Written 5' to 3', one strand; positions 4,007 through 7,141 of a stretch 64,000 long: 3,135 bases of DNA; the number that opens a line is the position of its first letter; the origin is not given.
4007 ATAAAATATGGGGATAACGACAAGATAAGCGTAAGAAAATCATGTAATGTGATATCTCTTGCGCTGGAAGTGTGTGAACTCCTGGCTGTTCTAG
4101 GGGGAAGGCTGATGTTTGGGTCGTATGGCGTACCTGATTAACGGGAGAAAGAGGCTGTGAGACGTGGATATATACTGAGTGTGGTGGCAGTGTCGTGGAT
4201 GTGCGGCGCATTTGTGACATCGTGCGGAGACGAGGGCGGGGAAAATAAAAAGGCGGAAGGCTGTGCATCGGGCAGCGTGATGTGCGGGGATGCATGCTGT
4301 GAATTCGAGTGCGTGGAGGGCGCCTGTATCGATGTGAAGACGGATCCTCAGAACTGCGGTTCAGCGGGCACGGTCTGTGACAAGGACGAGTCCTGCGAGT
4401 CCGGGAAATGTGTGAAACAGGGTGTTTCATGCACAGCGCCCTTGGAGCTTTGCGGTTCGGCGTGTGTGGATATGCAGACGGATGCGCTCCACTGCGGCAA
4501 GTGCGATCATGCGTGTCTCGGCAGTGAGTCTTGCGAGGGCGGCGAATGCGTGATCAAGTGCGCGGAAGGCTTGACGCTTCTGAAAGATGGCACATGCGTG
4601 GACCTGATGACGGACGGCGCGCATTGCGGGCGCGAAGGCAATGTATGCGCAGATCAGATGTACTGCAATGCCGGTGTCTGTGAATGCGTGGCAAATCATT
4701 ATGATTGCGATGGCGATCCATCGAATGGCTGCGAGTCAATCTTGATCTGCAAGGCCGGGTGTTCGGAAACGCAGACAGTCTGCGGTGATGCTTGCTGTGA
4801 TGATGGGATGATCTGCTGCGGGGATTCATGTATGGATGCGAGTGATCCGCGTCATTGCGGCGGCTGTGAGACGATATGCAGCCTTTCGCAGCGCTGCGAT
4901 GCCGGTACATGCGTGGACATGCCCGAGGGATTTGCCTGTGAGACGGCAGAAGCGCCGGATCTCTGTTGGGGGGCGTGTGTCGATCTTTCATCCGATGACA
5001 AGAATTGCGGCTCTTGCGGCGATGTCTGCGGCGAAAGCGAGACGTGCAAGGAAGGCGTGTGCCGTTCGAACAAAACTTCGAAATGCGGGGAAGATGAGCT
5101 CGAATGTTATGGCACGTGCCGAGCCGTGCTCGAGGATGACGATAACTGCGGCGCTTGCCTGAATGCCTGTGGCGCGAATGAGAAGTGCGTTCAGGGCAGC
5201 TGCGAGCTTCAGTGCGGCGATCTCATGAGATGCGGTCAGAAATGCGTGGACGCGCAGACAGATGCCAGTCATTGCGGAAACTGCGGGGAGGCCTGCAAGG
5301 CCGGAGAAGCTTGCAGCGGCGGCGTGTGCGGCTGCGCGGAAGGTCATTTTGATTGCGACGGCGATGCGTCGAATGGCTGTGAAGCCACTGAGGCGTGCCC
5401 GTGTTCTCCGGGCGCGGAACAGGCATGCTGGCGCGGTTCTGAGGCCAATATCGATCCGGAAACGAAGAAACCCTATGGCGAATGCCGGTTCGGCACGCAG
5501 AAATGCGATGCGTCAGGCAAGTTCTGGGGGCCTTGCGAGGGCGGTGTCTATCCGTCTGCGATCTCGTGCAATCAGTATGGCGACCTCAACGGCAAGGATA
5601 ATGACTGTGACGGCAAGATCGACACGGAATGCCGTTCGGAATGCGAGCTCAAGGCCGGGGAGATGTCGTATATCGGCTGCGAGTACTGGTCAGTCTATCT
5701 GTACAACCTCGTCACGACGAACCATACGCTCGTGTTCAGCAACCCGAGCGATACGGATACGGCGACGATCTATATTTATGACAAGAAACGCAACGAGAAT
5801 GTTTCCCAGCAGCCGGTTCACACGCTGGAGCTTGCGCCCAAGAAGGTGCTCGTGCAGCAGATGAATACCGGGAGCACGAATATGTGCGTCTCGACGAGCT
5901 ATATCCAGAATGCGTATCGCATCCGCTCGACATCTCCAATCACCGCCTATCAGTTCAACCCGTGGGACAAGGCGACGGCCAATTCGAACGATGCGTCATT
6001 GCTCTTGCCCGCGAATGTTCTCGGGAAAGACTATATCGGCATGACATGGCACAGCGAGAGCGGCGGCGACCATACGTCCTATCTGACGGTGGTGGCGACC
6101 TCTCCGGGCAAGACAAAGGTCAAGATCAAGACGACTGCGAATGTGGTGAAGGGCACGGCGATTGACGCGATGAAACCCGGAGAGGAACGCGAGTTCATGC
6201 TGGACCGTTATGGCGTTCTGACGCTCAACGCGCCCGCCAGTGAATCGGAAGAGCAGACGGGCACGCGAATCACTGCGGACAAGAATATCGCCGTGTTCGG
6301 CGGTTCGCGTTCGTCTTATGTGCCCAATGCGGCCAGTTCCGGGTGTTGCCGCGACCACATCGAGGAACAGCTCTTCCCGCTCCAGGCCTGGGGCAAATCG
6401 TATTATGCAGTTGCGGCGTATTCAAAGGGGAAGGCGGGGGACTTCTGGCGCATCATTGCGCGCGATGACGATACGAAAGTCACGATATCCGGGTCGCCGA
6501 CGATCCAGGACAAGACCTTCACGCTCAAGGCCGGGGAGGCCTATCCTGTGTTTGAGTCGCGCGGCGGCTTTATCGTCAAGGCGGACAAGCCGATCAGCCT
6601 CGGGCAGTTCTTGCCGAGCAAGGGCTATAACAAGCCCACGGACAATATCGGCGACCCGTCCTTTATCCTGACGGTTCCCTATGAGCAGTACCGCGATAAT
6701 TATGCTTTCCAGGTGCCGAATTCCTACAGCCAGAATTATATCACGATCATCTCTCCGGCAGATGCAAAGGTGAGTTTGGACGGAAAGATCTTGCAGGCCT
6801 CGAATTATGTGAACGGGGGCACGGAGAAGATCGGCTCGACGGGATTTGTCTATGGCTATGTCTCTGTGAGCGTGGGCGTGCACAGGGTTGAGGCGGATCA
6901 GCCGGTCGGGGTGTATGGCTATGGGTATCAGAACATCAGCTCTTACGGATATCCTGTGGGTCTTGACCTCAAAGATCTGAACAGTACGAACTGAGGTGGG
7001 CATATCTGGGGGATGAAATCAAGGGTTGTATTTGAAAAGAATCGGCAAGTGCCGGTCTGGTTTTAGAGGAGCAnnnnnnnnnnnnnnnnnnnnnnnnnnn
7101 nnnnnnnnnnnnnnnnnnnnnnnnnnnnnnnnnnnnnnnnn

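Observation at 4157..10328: Tandem paralogous giant lipoproteins built from HCGxCG-type Cys repeats plus a shared roughly 450-aa C-terminal domain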

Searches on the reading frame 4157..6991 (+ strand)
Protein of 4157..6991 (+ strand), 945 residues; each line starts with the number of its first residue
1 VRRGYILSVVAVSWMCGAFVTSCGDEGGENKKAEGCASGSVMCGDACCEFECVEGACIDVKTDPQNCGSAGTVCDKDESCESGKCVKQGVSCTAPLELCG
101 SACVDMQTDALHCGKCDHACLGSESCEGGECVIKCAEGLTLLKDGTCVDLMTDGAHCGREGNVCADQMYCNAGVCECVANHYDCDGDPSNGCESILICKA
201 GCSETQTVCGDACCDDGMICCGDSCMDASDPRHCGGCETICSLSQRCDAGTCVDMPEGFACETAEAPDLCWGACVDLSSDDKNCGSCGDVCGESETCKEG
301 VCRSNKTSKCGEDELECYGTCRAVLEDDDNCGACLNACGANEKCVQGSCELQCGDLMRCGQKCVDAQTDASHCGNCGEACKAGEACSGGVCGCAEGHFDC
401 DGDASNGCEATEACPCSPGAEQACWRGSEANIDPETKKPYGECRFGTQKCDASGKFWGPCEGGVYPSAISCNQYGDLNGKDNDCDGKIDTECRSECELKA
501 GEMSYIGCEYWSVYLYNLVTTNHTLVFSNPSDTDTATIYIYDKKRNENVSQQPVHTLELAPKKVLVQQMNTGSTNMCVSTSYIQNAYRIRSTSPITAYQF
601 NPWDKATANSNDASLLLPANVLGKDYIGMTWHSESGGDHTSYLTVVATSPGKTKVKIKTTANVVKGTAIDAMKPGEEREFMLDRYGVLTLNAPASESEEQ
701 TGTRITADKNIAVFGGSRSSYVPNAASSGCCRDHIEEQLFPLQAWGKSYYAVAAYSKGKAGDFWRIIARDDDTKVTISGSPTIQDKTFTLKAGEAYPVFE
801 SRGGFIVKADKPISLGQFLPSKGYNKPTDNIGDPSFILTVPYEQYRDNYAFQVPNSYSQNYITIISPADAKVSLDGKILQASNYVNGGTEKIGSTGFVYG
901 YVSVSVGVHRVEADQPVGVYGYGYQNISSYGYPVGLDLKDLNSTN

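Call 3: search_protein_families(library=pfam, proteins=[window:4157-6991:+], max_evalue=0.1)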
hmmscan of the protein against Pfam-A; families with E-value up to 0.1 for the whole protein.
window:4157-6991:+ (945 aa): 2 families
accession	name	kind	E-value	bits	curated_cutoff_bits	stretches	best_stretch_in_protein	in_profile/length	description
PF17517.7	IgGFc_binding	-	1.2e-69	235.3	25.6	1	612-923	1-297/297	IgGFc binding protein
PF04885.19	Stig1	-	5.1e-20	72.2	24.1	7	268-303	48-83/85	Stigma-specific STIG1-like protein family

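Call 4: search_protein_families(library=ncbifam, proteins=[window:4157-6991:+], max_evalue=0.1)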
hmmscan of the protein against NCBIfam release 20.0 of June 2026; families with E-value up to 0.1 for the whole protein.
window:4157-6991:+ (945 aa): 1 family
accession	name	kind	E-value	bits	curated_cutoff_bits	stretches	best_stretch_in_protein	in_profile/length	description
NF041328.1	C_rich_MXAN6577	subfamily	2.5e-67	225.3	100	5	264-391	22-144/145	MXAN_6577-like cysteine-rich protein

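Call 7: find_homologous_proteins(query=window:4157-6991:+, max_evalue=0.00001)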
Query window:4157-6991:+ (945 aa): 316 proteins with E <= 0.00001 among 3806 candidates; the best 120 are listed.
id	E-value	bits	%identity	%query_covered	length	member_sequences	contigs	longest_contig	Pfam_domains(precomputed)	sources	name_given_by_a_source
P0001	0.0e+0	1936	86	100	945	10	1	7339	PF17517.8,PF04885.20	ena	-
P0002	0.0e+0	1833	81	100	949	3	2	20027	PF17517.8,PF04885.20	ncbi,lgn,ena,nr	ncbi:MAG: hypothetical protein IKY83_03475 [Proteobacteria bacterium]|nr:hypothetical protein [Pseud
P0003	0.0e+0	1034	52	100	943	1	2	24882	PF17517.8,PF04885.20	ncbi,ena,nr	ncbi:MAG: hypothetical protein J6A01_00035 [Proteobacteria bacterium]|nr:hypothetical protein [Pseud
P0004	0.0e+0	1013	52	98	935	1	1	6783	PF17517.8,PF04885.20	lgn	-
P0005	5.2e-298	1009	50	100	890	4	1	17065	PF17517.8,PF04885.20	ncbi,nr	ncbi:MAG: hypothetical protein IJM59_00045 [Proteobacteria bacterium]|nr:hypothetical protein [Pseud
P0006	8.5e-290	982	51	88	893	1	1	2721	PF17517.8,PF04885.20,PF01683.24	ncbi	-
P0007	3.6e-286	970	50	98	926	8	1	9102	PF17517.8,PF04885.20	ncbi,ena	-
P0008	2.4e-285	968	51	100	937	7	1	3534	PF17517.8,PF04885.20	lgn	-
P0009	6.9e-279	946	48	97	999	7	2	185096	PF17517.8,PF04885.20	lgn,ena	-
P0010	4.6e-268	910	43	96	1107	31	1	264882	PF17517.8,PF04885.20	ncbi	ncbi:MAG: hypothetical protein ACI4VB_07665 [Bradymonadia bacterium]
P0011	5.5e-268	910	48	100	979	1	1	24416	PF17517.8,PF04885.20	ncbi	-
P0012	2.0e-265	902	48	99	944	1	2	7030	PF17517.8,PF04885.20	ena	-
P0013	2.9e-260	884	45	100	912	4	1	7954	PF17517.8,PF04885.20,PF01683.24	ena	-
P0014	4.3e-253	861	46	99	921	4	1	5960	PF17517.8,PF04885.20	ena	-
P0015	3.8e-251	854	45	97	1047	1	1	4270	PF17517.8,PF04885.20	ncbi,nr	ncbi:MAG: hypothetical protein IJU23_15090 [Proteobacteria bacterium]|nr:hypothetical protein [Pseud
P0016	1.9e-246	839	40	98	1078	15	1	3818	PF17517.8,PF04885.20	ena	-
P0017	2.0e-243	829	45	96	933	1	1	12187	PF17517.8,PF04885.20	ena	-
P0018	9.5e-212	724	41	100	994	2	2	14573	PF17517.8,PF04885.20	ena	-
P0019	1.7e-209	716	52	66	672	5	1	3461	PF17517.8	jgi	jgi:hypothetical protein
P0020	3.3e-203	696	37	99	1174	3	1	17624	PF17517.8,PF04885.20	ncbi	-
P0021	4.1e-196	672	36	96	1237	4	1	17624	PF17517.8,PF04885.20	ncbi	-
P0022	1.0e-190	654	36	94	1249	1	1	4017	PF17517.8,PF04885.20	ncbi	-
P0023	5.1e-190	652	36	100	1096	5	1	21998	PF17517.8,PF04885.20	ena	-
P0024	4.2e-184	632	36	95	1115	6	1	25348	PF17517.8,PF04885.20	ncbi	-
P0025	8.7e-178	611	38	61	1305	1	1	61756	PF17517.8,PF04885.20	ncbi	-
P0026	3.2e-177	610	35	97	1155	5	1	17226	PF17517.8,PF04885.20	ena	-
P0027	1.0e-170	588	37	96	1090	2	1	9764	PF17517.8,PF04885.20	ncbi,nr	ncbi:MAG: hypothetical protein IJU23_03795 [Proteobacteria bacterium]|nr:hypothetical protein [Pseud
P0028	6.5e-170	585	36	98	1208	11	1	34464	PF17517.8,PF04885.20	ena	-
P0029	4.3e-168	579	35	95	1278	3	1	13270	PF17517.8,PF04885.20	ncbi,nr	ncbi:MAG: hypothetical protein IJM59_06085 [Proteobacteria bacterium]|nr:hypothetical protein [Pseud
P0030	1.4e-165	571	36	97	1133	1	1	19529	PF17517.8,PF04885.20,PF01683.24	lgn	-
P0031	8.9e-165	568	41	76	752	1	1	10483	PF17517.8,PF04885.20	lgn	-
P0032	1.4e-163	564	35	98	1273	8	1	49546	PF17517.8,PF04885.20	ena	-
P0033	1.2e-109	386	41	59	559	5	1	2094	PF04885.20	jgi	jgi:hypothetical protein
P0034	4.0e-109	384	40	62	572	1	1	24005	PF17517.8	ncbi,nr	ncbi:MAG: IgGFc-binding protein, partial [Proteobacteria bacterium]|nr:IgGFc-binding protein [Pseudo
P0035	3.1e-98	348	37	59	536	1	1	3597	PF17517.8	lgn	-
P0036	1.1e-68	250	30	47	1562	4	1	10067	PF00526.24,PF17517.8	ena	-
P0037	8.9e-63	231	37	37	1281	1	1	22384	PF01270.24,PF04885.20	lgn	-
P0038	1.7e-59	220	33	41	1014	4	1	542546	PF04885.20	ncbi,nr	ncbi:MAG: hypothetical protein H6728_00085 [Myxococcales bacterium]|nr:hypothetical protein [Myxococ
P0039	5.3e-58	215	32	38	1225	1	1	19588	PF13385.14,PF04885.20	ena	-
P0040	1.1e-55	207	33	36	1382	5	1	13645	PF23981.2,PF04885.20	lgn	-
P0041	4.0e-55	205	34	43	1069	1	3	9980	PF04885.20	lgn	-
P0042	8.4e-55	204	34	39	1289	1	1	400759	PF01731.27,PF04885.20,PF13449.13,PF20067.6,PF24684.2,PF01436.28,PF25021.2,PF08450.19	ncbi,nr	ncbi:MAG: hypothetical protein H6728_06985 [Myxococcales bacterium]|nr:hypothetical protein [Myxococ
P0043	1.1e-54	204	33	36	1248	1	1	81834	PF11617.14,PF04885.20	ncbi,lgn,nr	ncbi:MAG: hypothetical protein EP343_06215 [Deltaproteobacteria bacterium]|nr:MAG: hypothetical prot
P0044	2.9e-51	193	27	70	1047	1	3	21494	PF04885.20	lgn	-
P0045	4.8e-49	185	28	39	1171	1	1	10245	PF00147.24,PF04885.20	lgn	-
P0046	3.4e-46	176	34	43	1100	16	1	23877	PF04885.20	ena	-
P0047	4.3e-44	169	34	34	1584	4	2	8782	PF04885.20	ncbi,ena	-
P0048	1.7e-43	167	35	40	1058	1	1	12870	PF04885.20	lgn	-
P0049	2.6e-43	166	34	34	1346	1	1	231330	PF04885.20,PF06739.18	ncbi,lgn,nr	ncbi:MAG: hypothetical protein EP343_19925 [Deltaproteobacteria bacterium]|nr:MAG: hypothetical prot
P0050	3.9e-43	166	35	46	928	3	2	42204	PF26766.1,PF04885.20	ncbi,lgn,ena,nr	ncbi:MAG: choice-of-anchor L domain-containing protein [Proteobacteria bacterium]|nr:choice-of-ancho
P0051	1.3e-42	164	36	39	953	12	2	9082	PF04885.20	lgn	-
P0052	1.9e-42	164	35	38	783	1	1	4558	PF13360.14,PF04885.20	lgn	-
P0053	2.7e-42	163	37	37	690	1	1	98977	PF04885.20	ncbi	ncbi:MAG: MXAN_6577-like cysteine-rich protein [Polyangiales bacterium]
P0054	7.9e-42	161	34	36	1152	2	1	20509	PF11617.14,PF04885.20,PF07534.23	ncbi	-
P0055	9.7e-42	161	33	41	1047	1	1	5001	PF04885.20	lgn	-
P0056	1.7e-41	160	31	40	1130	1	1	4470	PF04885.20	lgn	-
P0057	3.6e-41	159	34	37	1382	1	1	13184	PF04885.20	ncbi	-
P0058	4.7e-41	159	38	36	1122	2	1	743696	PF04885.20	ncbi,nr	ncbi:MAG: hypothetical protein H6730_11510 [Deltaproteobacteria bacterium]|nr:hypothetical protein [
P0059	9.5e-41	158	35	35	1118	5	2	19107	PF04885.20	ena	-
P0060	1.1e-40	158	34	36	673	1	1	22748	PF04885.20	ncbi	-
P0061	1.3e-40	157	33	43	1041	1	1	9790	PF04885.20,PF13620.13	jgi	jgi:hypothetical protein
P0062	2.0e-40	157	32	39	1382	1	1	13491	PF00415.25,PF04885.20,PF13540.13,PF25390.2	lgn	-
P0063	1.1e-39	154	34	34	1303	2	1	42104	PF04885.20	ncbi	ncbi:MAG: hypothetical protein U0326_43040 [Polyangiales bacterium]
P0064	2.1e-39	153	33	46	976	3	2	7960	PF11617.14,PF04885.20,PF01436.28,PF25021.2,PF08450.19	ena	-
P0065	2.7e-39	153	33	34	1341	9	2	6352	PF04885.20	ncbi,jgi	jgi:hypothetical protein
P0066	3.6e-39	153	36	47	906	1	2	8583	PF26766.1,PF04885.20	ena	-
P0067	4.8e-39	152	34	47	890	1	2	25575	PF26766.1,PF04885.20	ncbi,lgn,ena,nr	ncbi:MAG: choice-of-anchor L domain-containing protein [Proteobacteria bacterium]|nr:choice-of-ancho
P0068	1.0e-38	151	34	40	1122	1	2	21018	PF04885.20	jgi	jgi:hypothetical protein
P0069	2.2e-38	150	37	36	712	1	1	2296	PF04885.20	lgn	-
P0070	2.5e-38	150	36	34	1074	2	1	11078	PF13205.13,PF04885.20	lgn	-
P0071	3.0e-38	150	33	46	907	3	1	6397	PF26766.1,PF04885.20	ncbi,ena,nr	ncbi:MAG: choice-of-anchor L domain-containing protein [Proteobacteria bacterium]|nr:choice-of-ancho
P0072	5.1e-38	149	35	40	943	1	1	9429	PF04885.20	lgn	-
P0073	1.1e-37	148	34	37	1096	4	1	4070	PF04885.20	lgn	-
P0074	1.4e-37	147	33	39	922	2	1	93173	PF04885.20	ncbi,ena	-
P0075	1.7e-37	147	34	35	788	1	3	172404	PF04885.20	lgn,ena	-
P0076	5.2e-37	145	36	40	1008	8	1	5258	PF04885.20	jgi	jgi:hypothetical protein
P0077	5.3e-37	145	35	40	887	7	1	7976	PF04151.22,PF04885.20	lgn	-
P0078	2.8e-36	143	34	39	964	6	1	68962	PF04885.20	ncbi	ncbi:MAG: hypothetical protein R3B99_10495 [Polyangiales bacterium]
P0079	3.8e-36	143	35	37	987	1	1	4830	PF04885.20,PF06739.18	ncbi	-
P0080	7.7e-36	142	32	48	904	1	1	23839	PF26766.1,PF04885.20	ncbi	-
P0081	2.0e-35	140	33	33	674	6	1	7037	PF04885.20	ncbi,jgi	jgi:hypothetical protein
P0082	9.7e-35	138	35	34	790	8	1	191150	PF04885.20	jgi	jgi:hypothetical protein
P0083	1.2e-34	138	35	36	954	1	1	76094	PF04885.20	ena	-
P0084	1.5e-34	137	35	40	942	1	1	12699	PF04885.20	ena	-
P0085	2.4e-34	137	32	40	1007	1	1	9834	PF04885.20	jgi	jgi:hypothetical protein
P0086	2.5e-34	137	36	39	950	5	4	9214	PF04885.20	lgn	-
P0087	4.1e-34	136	36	38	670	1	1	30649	PF04885.20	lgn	-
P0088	4.7e-34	136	35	41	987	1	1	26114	PF04885.20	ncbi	-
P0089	1.7e-33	134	36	35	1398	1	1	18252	PF11617.14,PF04885.20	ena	-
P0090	2.1e-33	134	38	31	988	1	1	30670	PF04885.20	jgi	-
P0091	2.4e-33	133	28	38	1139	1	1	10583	PF00415.25,PF04885.20,PF13540.13,PF25384.2,PF25390.2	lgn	-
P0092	6.0e-33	132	32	35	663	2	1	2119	PF04885.20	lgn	-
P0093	2.3e-32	130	30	41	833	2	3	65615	PF04885.20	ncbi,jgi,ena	-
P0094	4.9e-32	129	32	35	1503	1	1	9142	PF04885.20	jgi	jgi:hypothetical protein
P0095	7.7e-32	128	35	36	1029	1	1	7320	PF04885.20,PF01436.28,PF25021.2,PF06739.18,PF08450.19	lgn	-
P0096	9.1e-32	128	34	41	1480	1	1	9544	PF04885.20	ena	-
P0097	1.0e-31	128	35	36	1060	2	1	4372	PF04885.20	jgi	jgi:hypothetical protein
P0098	1.1e-31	128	36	36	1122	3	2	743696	PF04885.20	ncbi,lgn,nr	ncbi:MAG: hypothetical protein H6730_11505 [Deltaproteobacteria bacterium]|nr:hypothetical protein [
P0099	1.4e-31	128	33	41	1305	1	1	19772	PF00415.25,PF04885.20,PF13540.13,PF25384.2,PF25390.2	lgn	-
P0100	1.6e-31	127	35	36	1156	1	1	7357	PF04885.20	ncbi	-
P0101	2.1e-31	127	29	64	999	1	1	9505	PF04885.20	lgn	-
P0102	2.5e-31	127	34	35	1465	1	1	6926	PF04885.20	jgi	jgi:hypothetical protein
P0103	3.1e-31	126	36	42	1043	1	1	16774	PF04885.20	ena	-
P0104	4.1e-31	126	33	36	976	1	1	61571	PF04885.20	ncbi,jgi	jgi:hypothetical protein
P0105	6.6e-31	125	32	38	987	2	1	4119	PF04885.20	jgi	-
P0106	9.5e-31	125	35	36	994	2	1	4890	PF04885.20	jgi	jgi:hypothetical protein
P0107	1.3e-30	124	32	35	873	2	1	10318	PF04885.20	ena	-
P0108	1.4e-30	124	33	43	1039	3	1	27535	PF04885.20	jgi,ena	-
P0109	2.0e-30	124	34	37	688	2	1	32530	PF04885.20,PF24684.2,PF01436.28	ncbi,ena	-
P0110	1.6e-29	121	31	45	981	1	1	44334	PF05787.20,PF11617.14,PF04885.20,PF01436.28,PF25021.2,PF06739.18,PF08450.19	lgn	-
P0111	2.4e-29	120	35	33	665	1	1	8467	PF04885.20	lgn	-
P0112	9.5e-29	118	32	39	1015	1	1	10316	PF04885.20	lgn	-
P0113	9.8e-29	118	35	39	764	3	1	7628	PF26766.1,PF04885.20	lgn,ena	-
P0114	1.1e-28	118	35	40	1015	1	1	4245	PF04885.20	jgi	-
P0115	1.3e-28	118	32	45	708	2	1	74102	PF13385.14,PF04885.20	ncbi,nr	ncbi:MAG: hypothetical protein HYV09_02725 [Deltaproteobacteria bacterium]|nr:hypothetical protein [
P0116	1.3e-28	118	33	38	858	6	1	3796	PF02369.23,PF04885.20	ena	-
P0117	1.3e-28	118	33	38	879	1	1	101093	PF04885.20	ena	-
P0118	2.4e-28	117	33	41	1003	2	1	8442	PF04885.20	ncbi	-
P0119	4.6e-28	116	35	34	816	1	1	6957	PF04885.20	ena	-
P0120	1.2e-27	115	33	43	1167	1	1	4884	PF00415.25,PF04885.20,PF13540.13,PF25390.2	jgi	-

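Call 12: find_encoding_contigs(protein=P0002, flank=10000, max_places=3)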
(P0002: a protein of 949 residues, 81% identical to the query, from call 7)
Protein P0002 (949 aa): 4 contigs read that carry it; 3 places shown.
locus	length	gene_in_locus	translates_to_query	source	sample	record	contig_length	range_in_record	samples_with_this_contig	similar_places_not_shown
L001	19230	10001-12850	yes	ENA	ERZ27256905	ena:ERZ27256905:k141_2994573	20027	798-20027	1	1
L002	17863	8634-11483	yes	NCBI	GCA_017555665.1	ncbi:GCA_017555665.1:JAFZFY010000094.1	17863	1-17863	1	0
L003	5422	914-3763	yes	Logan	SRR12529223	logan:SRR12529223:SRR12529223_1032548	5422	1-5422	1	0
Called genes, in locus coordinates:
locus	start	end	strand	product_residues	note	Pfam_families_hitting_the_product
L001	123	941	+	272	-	-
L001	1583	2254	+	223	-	PF01712:dNK, PF02223:Thymidylate_kin (faint)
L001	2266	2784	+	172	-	-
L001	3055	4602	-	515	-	PF00498:FHA, PF16697:Yop-YscD_cpl, PF00498:FHA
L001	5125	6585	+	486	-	PF01406:tRNA-synt_1e, PF01921:tRNA-synt_1f (faint), PF00133:tRNA-synt_1 (faint), PF09334:tRNA-synt_1g, PF09190:DALR_2, PF23493:CysS_C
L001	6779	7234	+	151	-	-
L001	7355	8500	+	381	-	-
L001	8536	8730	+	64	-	-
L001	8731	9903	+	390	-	PF01545:Cation_efflux, PF16916:ZT_dimer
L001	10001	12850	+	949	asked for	PF04885:Stig1 (faint), PF17517:IgGFc_binding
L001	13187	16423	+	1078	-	PF04885:Stig1 (weak), PF17517:IgGFc_binding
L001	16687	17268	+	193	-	-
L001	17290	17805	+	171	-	-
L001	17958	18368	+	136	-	-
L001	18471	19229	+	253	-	PF00498:FHA (weak)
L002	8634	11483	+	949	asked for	PF04885:Stig1 (faint), PF17517:IgGFc_binding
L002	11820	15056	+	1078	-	PF04885:Stig1 (weak), PF17517:IgGFc_binding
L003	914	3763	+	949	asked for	PF04885:Stig1 (faint), PF17517:IgGFc_binding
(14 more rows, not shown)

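Call 13: find_encoding_contigs(protein=P0010, flank=10000, max_places=3)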
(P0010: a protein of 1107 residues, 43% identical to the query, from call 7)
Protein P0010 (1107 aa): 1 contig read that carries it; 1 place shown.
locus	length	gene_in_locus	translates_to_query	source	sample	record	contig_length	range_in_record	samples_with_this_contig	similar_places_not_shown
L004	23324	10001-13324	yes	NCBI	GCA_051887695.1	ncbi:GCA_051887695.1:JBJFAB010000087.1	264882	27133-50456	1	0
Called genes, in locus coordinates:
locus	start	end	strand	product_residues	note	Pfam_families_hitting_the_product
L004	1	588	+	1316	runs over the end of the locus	PF13948:DUF4215 (weak)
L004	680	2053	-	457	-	PF00919:UPF0004, PF04055:Radical_SAM, PF01938:TRAM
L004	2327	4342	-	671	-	PF07715:Plug (weak)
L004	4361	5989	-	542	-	-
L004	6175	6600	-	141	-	PF01475:FUR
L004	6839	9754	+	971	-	PF01683:EB (weak)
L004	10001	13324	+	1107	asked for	PF04885:Stig1 (weak), PF17517:IgGFc_binding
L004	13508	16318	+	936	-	PF04885:Stig1 (faint), PF17517:IgGFc_binding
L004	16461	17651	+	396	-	PF00155:Aminotran_1_2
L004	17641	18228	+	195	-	PF03692:CxxCxxCC (weak)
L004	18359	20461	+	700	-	PF00069:Pkinase, PF07714:PK_Tyr_Ser-Thr, PF00069:Pkinase, PF07714:PK_Tyr_Ser-Thr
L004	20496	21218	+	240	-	-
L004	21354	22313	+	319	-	PF00696:AA_kinase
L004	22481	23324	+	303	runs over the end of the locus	-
